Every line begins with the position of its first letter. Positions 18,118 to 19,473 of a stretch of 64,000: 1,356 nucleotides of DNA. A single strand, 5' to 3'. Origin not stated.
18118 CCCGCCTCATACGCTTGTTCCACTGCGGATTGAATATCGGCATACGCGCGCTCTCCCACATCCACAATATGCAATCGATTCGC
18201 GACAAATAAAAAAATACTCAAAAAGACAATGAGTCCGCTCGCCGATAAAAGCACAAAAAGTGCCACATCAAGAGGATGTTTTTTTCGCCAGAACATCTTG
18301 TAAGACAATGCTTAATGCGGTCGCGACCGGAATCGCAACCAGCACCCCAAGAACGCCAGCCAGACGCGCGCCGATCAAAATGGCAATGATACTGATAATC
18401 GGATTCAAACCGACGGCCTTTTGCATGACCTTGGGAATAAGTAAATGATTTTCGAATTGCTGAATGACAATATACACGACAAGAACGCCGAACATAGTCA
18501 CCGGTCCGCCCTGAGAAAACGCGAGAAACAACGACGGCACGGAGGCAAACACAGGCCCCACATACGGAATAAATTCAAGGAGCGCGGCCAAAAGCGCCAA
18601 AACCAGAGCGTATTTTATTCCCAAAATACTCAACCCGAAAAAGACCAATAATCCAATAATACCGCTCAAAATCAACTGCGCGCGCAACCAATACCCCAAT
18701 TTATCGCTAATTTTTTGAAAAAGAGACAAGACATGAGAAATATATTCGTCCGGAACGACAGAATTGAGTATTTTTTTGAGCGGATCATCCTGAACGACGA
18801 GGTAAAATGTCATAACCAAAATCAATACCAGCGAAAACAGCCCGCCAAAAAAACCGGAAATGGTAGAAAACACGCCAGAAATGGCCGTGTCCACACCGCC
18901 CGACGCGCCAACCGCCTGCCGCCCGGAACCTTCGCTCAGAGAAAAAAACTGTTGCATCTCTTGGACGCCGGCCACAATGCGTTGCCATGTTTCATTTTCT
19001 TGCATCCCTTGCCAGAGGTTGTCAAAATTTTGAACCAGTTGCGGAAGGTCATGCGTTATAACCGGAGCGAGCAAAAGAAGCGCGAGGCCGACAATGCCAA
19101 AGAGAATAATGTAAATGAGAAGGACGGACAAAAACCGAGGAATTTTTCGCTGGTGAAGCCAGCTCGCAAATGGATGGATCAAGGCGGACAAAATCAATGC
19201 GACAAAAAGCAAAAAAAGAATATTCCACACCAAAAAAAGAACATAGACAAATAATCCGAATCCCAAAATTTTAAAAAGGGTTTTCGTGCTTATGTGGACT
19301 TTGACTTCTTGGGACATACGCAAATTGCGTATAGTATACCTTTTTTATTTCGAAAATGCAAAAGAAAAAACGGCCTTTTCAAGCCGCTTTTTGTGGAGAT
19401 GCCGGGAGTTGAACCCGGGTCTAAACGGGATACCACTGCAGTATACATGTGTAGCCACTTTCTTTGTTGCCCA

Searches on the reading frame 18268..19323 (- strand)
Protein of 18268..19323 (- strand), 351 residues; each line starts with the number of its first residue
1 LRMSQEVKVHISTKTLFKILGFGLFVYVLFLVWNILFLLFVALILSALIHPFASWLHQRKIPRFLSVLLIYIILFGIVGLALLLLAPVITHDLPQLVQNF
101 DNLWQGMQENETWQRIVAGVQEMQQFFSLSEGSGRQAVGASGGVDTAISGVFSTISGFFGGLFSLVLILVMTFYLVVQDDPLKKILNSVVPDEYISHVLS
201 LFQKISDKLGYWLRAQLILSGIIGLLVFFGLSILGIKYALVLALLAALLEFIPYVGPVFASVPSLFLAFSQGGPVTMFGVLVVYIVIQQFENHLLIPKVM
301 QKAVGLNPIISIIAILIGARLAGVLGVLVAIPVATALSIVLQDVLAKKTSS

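Call 5: search_protein_families(library=pfam, proteins=[window:18268-19323:-], max_evalue=0.1)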
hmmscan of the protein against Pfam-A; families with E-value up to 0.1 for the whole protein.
window:18268-19323:- (351 aa): 4 families
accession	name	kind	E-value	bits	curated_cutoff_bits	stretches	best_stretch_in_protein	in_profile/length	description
PF01594.21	AI-2E_transport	-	6.4e-61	206.8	34.3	1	19-343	4-325/327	AI-2E family transporter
PF14256.11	YwiC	-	0.00074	20.2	25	1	28-89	23-82/126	YwiC-like protein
PF15817.10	TMEM40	-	0.0017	18.5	27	1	185-254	39-108/120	Transmembrane protein 40 family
PF08510.17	PIG-P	-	0.017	15.4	39.3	0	25-98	7-79/121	PIG-P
